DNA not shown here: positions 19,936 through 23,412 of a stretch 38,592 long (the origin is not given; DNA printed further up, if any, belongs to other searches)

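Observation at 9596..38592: Very dense GT-C locus: candidate extracytoplasmic, polyprenyl-phosphate-sugar-driven glycan assembly system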

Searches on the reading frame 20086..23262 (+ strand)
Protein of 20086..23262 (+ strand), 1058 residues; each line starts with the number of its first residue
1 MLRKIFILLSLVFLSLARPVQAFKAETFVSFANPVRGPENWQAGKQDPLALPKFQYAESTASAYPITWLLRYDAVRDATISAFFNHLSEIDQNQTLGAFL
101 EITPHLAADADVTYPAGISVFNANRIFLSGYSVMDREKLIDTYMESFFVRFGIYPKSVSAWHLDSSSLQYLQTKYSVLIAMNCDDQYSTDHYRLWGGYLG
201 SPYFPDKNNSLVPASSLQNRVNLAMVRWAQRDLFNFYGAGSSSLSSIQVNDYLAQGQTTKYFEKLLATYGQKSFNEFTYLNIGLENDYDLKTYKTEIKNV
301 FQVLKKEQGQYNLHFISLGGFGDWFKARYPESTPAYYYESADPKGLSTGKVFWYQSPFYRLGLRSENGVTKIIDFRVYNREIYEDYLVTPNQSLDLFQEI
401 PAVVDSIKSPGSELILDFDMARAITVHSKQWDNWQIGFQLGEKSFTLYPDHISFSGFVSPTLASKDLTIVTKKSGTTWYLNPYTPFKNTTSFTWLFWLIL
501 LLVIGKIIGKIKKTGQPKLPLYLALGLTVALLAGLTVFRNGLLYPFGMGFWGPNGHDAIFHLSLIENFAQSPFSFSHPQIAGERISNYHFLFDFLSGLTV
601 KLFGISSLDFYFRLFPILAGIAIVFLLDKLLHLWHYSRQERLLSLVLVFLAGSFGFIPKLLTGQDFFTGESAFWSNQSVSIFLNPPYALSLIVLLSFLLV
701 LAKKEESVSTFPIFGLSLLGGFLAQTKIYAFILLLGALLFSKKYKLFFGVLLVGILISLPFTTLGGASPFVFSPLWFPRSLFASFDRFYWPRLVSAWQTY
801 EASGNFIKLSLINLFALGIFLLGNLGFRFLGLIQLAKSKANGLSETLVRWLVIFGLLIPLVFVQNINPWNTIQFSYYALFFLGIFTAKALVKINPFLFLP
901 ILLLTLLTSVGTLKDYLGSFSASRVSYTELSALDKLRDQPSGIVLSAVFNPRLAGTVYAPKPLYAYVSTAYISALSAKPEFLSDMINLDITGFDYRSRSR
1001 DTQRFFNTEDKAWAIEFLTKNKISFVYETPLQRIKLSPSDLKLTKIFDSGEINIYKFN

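Call 4: search_protein_families(library=pfam, max_evalue=0.01, proteins=[window:20086-23262:+])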
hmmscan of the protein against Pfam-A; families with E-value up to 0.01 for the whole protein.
window:20086-23262:+ (1058 aa): 0 families

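Call 10: search_protein_families(library=ncbifam, max_evalue=0.01, proteins=[window:20086-23262:+])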
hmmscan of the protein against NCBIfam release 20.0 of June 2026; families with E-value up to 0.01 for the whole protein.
window:20086-23262:+ (1058 aa): 0 families

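Call 11: find_encoding_contigs(protein=window:20086-23262:+, flank=10000, max_places=6)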
Protein window:20086-23262:+ (1058 aa): 2 contigs read that carry it; 1 place shown.
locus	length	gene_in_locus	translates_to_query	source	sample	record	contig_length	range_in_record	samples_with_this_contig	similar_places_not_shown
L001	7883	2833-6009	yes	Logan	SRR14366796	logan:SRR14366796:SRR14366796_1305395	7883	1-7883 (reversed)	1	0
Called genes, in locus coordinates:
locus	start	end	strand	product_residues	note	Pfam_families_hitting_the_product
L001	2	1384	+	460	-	?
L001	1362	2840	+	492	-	PF01943:Polysacc_synt, PF13440:Polysacc_synt_3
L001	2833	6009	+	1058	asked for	-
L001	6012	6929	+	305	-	PF00535:Glycos_transf_2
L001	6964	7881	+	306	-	?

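Call 12: find_homologous_proteins(query=window:20086-23262:+, max_evalue=0.00001)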
Query window:20086-23262:+ (1058 aa): 137 proteins with E <= 0.00001 among 8000 candidates; the best 120 are listed.
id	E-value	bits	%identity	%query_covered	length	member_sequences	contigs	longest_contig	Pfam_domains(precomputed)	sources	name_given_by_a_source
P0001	0.0e+0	2382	100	100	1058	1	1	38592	-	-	-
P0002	0.0e+0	2150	90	100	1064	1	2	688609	-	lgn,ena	-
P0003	0.0e+0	1782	72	100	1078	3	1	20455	-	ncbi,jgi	jgi:hypothetical protein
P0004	0.0e+0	1753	73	98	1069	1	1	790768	-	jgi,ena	-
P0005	0.0e+0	1712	69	100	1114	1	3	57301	-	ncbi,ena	-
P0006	0.0e+0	1698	71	100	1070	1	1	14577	-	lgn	-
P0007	0.0e+0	1697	70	100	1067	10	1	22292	-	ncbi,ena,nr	ncbi:MAG: hypothetical protein UW80_C0003G0007 [Microgenomates group bacterium GW2011_GWC1_44_9]|nr:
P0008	0.0e+0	1685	69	100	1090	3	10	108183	-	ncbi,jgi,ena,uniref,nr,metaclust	ncbi:MAG: hypothetical protein UX08_C0006G0007 [Candidatus Collierbacteria bacterium GW2011_GWB1_45_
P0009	0.0e+0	1672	68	100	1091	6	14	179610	-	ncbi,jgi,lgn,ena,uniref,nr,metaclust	ncbi:MAG: hypothetical protein UW44_C0003G0010 [Candidatus Collierbacteria bacterium GW2011_GWB2_44_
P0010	0.0e+0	1667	66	100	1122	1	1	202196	-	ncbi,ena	-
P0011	0.0e+0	1659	69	100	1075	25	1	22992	-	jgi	-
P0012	0.0e+0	1646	64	100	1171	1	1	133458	-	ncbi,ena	-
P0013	0.0e+0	1628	68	98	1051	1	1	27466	-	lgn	-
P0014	0.0e+0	1613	66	100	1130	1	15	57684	-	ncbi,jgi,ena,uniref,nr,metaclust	ncbi:MAG: hypothetical protein UW41_C0003G0010 [Candidatus Collierbacteria bacterium GW2011_GWC2_44_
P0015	0.0e+0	1601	66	100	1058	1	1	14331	-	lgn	-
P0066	0.0e+0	1135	51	100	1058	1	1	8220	-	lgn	-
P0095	0.0e+0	1058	50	100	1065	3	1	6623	-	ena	-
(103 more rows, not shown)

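Call 22: find_related_loci(query=A1, collection=genome_contigs, flank=10000)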
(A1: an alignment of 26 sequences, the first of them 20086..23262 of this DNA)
Query A1 (1058 aa) in genome_contigs; peptide patterns used: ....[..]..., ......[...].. (x = any residue, [..] = any of these).
148 stretches matched a pattern; 116 encode a relative of the query (tblastn E <= 1e-3); the best 80 are kept; 80 distinct loci.
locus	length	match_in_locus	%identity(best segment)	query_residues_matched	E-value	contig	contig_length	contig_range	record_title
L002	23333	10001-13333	69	1-1056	0e+0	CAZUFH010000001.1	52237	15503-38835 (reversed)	MAG TPA_asm: uncultured Pseudomonadales bacterium isolate SRP050083_co2_371 genome assembly, contig: NODE_289_length_522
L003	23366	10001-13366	66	1-1058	0e+0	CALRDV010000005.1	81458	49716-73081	MAG: Patescibacteria group bacterium isolate MsH-01oct19-133 genome assembly, contig: MsH-01oct19-C410, whole genome sho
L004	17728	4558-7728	71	1-1058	0e+0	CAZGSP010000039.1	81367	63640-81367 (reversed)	MAG TPA_asm: uncultured Pseudomonadales bacterium isolate binchicken_co169_192 genome assembly, contig: k99_510429, whol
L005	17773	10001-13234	72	1-1058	0e+0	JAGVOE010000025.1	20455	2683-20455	MAG: Candidatus Woesebacteria bacterium isolate DeMMO3_54 c_000000055410, whole genome shotgun sequence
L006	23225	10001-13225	69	1-1058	0e+0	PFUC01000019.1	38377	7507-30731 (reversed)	MAG: Candidatus Collierbacteria bacterium CG_4_9_14_3_um_filter_43_16 CG_4_9_14_3_um_filter_150_scaffold_5529_c, whole g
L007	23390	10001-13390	66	1-1058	0e+0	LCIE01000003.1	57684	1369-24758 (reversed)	MAG: Candidatus Collierbacteria bacterium GW2011_GWC2_44_18 UW41_C0003, whole genome shotgun sequence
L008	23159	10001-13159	61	1-1058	0e+0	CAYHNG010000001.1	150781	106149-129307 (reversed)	MAG TPA_asm: uncultured Pseudomonadales bacterium isolate ERP119705_co13_615 genome assembly, contig: NODE_98_length_150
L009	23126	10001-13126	60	22-1058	0e+0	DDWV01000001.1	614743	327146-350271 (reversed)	MAG TPA_asm: Candidatus Collierbacteria bacterium UBA2277 UBA2277_contig_697, whole genome shotgun sequence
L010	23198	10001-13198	59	1-1058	0e+0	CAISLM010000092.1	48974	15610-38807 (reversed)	Candidatus Collierbacteria bacterium isolate AM-lipid-02-D9_bin-0599 genome assembly, contig: bin-0599:92/98, whole geno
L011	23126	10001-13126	58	22-1058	0e+0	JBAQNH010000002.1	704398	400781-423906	MAG: Microgenomates group bacterium isolate MFD12002_ilm_asm_bin66 k127_42490, whole genome shotgun sequence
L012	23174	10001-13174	54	1-1056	0e+0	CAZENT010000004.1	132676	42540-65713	MAG TPA_asm: uncultured Pseudomonadales bacterium isolate SRP263991_co1_8 genome assembly, contig: NODE_61_length_132676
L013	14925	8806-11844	57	22-1058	0e+0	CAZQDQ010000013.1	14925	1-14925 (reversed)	MAG TPA_asm: uncultured Pseudomonadales bacterium isolate SRP192515_co1_369 genome assembly, contig: NODE_3852_length_14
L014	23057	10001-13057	57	18-1057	0e+0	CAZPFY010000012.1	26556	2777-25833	MAG TPA_asm: uncultured Pseudomonadales bacterium isolate SRP062349_co1_292 genome assembly, contig: NODE_217_length_265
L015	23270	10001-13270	69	1-1058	0e+0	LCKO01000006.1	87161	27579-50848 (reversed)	MAG: Candidatus Collierbacteria bacterium GW2011_GWB2_45_17 UX01_C0006, whole genome shotgun sequence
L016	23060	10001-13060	62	1-1058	0e+0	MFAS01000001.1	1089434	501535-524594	MAG: Candidatus Collierbacteria bacterium RIFOXYD2_FULL_45_13 RIFOXYD2_FULL_OP11_Collierbacteria_45_13, whole genome sho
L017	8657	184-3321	59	18-1058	0e+0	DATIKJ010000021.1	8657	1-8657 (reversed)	MAG TPA_asm: Spirochaetia bacterium isolate SMAG_U15715 k141_29005, whole genome shotgun sequence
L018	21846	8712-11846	49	13-1058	0e+0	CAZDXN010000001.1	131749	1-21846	MAG TPA_asm: uncultured Pseudomonadales bacterium isolate binchicken_co38_1253 genome assembly, contig: NODE_357_length_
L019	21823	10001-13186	50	1-1058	0e+0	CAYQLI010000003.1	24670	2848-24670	MAG TPA_asm: uncultured Pseudomonadales bacterium isolate SRP119689_co1_317 genome assembly, contig: NODE_2575_length_24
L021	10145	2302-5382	47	22-1058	0e+0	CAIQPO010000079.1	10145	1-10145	Candidatus Collierbacteria bacterium isolate LaPlata_bin-3582 genome assembly, contig: bin-3582:79/97, whole genome shot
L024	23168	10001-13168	46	5-1058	0e+0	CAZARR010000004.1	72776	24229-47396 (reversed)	MAG TPA_asm: uncultured Pseudomonadales bacterium isolate binchicken_co16_345 genome assembly, contig: NODE_619_length_7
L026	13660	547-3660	43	1-1058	0e+0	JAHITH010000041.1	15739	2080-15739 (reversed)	MAG: Patescibacteria group bacterium isolate MM_PC_MetaG.mb.204 MM_PC_MetaG.mb.204_k141_758856, whole genome shotgun seq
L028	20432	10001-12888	68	1-1058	0e+0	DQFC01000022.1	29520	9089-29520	MAG TPA_asm: Candidatus Collierbacteria bacterium isolate UBA12020 contig_2219, whole genome shotgun sequence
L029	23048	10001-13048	45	22-1058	0e+0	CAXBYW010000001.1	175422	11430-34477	MAG TPA_asm: uncultured bacterium isolate SRR3725731_binner12_Refined_73 genome assembly, contig: ERZ4200997.19, whole g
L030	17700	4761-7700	41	2-1058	0e+0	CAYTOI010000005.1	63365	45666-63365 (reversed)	MAG TPA_asm: uncultured Pseudomonadales bacterium isolate SRP278252_co2_194 genome assembly, contig: NODE_738_length_633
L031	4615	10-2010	48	384-1058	0e+0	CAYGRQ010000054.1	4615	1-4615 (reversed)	MAG TPA_asm: uncultured Pseudomonadales bacterium isolate ERP118353_co1_126 genome assembly, contig: NODE_9566_length_46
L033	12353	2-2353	46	279-1058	2e-174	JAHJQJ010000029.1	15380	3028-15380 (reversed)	MAG: Patescibacteria group bacterium isolate OS_PC_MetaG.mb.105 OS_PC_MetaG.mb.105_k141_214178, whole genome shotgun seq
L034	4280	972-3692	54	22-1058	2e-174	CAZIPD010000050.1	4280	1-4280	MAG TPA_asm: uncultured Pseudomonadales bacterium isolate SRP062349_co2_3 genome assembly, contig: NODE_11961_length_428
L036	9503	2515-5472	35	10-1058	7e-163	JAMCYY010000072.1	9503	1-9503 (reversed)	MAG: Patescibacteria group bacterium isolate FK_Sedi_B_Bin.329 NODE_30506_length_9503_cov_4.8333, whole genome shotgun s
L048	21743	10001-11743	39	501-1058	3e-102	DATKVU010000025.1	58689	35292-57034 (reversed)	MAG TPA_asm: Clostridia bacterium isolate SMAG_U14141 k141_257063, whole genome shotgun sequence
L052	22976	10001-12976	41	18-1058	8e-90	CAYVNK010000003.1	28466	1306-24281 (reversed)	MAG TPA_asm: uncultured Gammaproteobacteria bacterium isolate binchicken_co387_100 genome assembly, contig: NODE_1262_le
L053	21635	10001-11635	36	536-1058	9e-87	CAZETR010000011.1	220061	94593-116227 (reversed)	MAG TPA_asm: uncultured Gammaproteobacteria bacterium isolate binchicken_co203_46 genome assembly, contig: k141_2618047,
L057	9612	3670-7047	36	26-1058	5e-82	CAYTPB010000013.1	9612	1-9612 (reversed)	MAG TPA_asm: uncultured Gammaproteobacteria bacterium isolate SRP271791_co2_60 genome assembly, contig: NODE_1882_length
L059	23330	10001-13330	37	25-1058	2e-80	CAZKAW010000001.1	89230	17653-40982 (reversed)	MAG TPA_asm: uncultured Gammaproteobacteria bacterium isolate binchicken_co38_470 genome assembly, contig: NODE_653_leng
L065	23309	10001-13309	35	26-1058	7e-77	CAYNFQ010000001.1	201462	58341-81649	MAG TPA_asm: uncultured Gammaproteobacteria bacterium isolate binchicken_co110_279 genome assembly, contig: NODE_160_len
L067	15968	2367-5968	38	538-1058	1e-76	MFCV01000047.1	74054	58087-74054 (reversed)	MAG: Candidatus Daviesbacteria bacterium RIFCSPHIGHO2_02_FULL_36_13 rifcsphigho2_02_scaffold_875, whole genome shotgun s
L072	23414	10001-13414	36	3-1058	5e-75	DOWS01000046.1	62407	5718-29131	MAG TPA_asm: Candidatus Daviesbacteria bacterium isolate UBA9644 contig_3810, whole genome shotgun sequence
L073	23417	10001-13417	35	2-1058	7e-75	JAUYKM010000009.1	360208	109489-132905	MAG: Candidatus Daviesbacteria bacterium isolate C24_metabat.bin.195_sub C24_k141_65138, whole genome shotgun sequence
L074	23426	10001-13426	34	2-1058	2e-74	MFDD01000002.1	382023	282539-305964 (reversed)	MAG: Candidatus Daviesbacteria bacterium RIFCSPHIGHO2_02_FULL_43_12 rifcsphigho2_02_scaffold_105, whole genome shotgun s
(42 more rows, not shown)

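Call 30: predict_structure(alignment_id=A1)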
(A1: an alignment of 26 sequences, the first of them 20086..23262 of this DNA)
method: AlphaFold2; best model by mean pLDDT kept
length: 1058 residues; sequences in the alignment: 26
mean_pLDDT: 84.5   pTM: 0.79
mean pLDDT of the five models: 84.5, 82.5, 81.6, 79.5, 76.2
residues with pLDDT >= 90: 457; 70-90: 458; 50-70: 127; < 50: 16
segments of 3 or more residues with pLDDT < 50: 16-22, 583-587, 707-710
pLDDT, mean of each block of 10 residues (from residue 1): 79 58 76 93 82 93 93 97 94 95 95 84 86 94 98 96 93 96 66 81 94 93 91 76 80 90 91 85 90 93 92 94 93 91 90 94 93 94 84 81 83 90 79 83 93 93 89 92 78 78 77 63 79 76 80 71 88 75 55 89 88 88 92 90 86 67 59 58 85 94 62 82 89 94 91 84 64 85 74 86 89 88 84 90 92 92 81 87 91 77 66 62 83 91 87 78 77 88 60 73 93 96 92 91 89 91
secondary structure, 60 per line:
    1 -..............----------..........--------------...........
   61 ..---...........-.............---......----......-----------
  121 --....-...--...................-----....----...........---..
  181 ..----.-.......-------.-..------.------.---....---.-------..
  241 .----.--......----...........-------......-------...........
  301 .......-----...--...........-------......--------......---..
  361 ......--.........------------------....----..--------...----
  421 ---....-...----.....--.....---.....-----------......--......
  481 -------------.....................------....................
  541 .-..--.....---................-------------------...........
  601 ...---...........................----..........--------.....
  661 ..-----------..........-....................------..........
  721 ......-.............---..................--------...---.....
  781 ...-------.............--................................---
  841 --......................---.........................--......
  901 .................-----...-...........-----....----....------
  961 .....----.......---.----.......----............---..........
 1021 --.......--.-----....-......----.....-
elements in order (helices of 4 or more, strands of 3 or more residues): H2-15 E26-35 H50-62 E66-71 H72-76 H78-90 E94-99 H104-109 H123-126 H133-151 E157-160 H165-175 E179-182 E192-195 E224-227 H249-254 H259-269 E277-282 H290-307 E313-315 H318-328 E336-341 E350-355 E359-366 E369-377 E396-399 E414-416 E424-427 E436-440 E443-447 E451-455 E467-472 E475-480 H494-514 H521-541 E547-551 H555-570 H590-603 H607-633 H638-647 H656-662 H674-683 H685-704 H711-726 H728-740 H744-761 E770-772 H776-783 H791-803 H806-837 H843-861 E862-864 H868-892 H895-917 E923-925 H927-937 E943-946 H951-954 H970-976 H985-991 H996-1007 H1011-1020 E1023-1029 H1038-1041 E1043-1048 E1053-1057
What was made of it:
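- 20086..23262 (+): 1058-aa fusion: N-terminal TM anchor, extracytoplasmic CE4/GH-like barrel (about residues 26-480), 13-helix GT-C module (about 494-917) and a C-terminal outer domain. AF2 pLDDT 84.5 (call 30).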

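Call 32: fold_search(model_id=the predicted structure, library=pdb)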
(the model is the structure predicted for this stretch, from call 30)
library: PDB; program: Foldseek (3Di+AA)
matches with E <= 10: 459; with E <= 0.001: 20
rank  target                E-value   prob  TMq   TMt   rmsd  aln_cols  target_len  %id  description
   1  3lm3                  2.5e-11  1.00  0.29  0.67   5.4       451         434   14  Crystal structure of a putative glycoside hydrolase/deacetylase (bdi_3119) from parabacteroides distasonis at 1.44 A res (released 2010-02-16)
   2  6s7t_A                4.1e-07  1.00  0.27  0.38  14.7       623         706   13  Cryo-EM structure of human oligosaccharyltransferase complex OST-B (released 2019-12-18)
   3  9n9j_I                6.3e-07  1.00  0.29  0.40  14.5       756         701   11  Structure of a GRP94 folding intermediate engaged with a CCDC134- and FKBP11-bound secretory translocon (released 2025-11-19)
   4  6ftg_5                1.4e-06  1.00  0.28  0.42  14.5       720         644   12  Subtomogram average of OST-containing ribosome-translocon complexes from canine rough microsomal membranes (released 2018-03-21)
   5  8agb_A                1.8e-06  1.00  0.27  0.42  13.7       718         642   10  Structure of yeast oligosaccharylransferase complex with lipid-linked oligosaccharide bound (released 2022-12-07)
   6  8agc_A                1.9e-06  1.00  0.27  0.38  14.3       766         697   10  Structure of yeast oligosaccharylransferase complex with lipid-linked oligosaccharide and non-acceptor peptide bound (released 2022-12-07)
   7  7oci_F                2.7e-06  1.00  0.28  0.43  13.1       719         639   10  Cryo-EM structure of yeast Ost6p containing oligosaccharyltransferase complex (released 2022-02-16)
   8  6ezn_F                3.3e-06  1.00  0.28  0.43  13.4       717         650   11  Cryo-EM structure of the yeast oligosaccharyltransferase (OST) complex (released 2018-01-17)
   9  6s7o_A                5.8e-06  1.00  0.29  0.43  13.4       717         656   12  Cryo-EM structure of human oligosaccharyltransferase complex OST-A (released 2019-12-18)
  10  7zli_A                6.3e-06  1.00  0.26  0.38  13.4       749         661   10  Cryo-EM structure of C-mannosyltransferase CeDPY19, in complex with Dol25-P-Man and bound to CMT2-Fab and anti-Fab nan (released 2023-01-11)
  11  8b6l_I                8.9e-06  1.00  0.28  0.40  13.9       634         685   12  Subtomogram average of the human Sec61-TRAP-OSTA-translocon (released 2022-12-07)
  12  8age_A                1.4e-05  1.00  0.29  0.44  13.7       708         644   11  Structure of yeast oligosaccharylransferase complex with acceptor peptide bound (released 2022-12-07)
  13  6c26_A                2.5e-05  1.00  0.28  0.43  13.5       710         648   11  The Cryo-EM structure of a eukaryotic oligosaccharyl transferase complex (released 2018-01-31)
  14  3wak                  4.3e-05  1.00  0.29  0.34  13.2       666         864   14  Crystal structure of the Archaeoglobus fulgidus oligosaccharyltransferase (O29867_ARCFU) in the apo form (released 2013-10-30)
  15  3qbu_A                6.1e-05  1.00  0.18  0.56   8.3       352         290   12  Crystal structure of putative peptidoglycan deactelyase (HP0310) from Helicobacter pylori (released 2011-05-25)
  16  8t0j                  1.6e-04  1.00  0.17  0.60   9.6       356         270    9  Salmonella Typhimurium ArnD (released 2023-10-18)
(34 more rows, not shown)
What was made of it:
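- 20086..23262 (+): Foldseek: 3lm3 at 2.5e-11 for the N-domain; STT3 4e-7, DPY19, AglB, PglB and AftD for the membrane module (call 32).
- On CE4 polysaccharide deacetylase (N-domain of 20086): The fold matches 3lm3, HP0310, ArnD and PdaC (call 32).
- Checked: Its membrane module matches STT3/OST, DPY19, AglB, PglB and AftD (calls 30, 32).
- The 20086 membrane module is closest in fold to oligosaccharyltransferases (call 32). The N-domain of 20086 matches ArnD (8t0j, E 1.6e-4) among CE4 folds (call 32).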
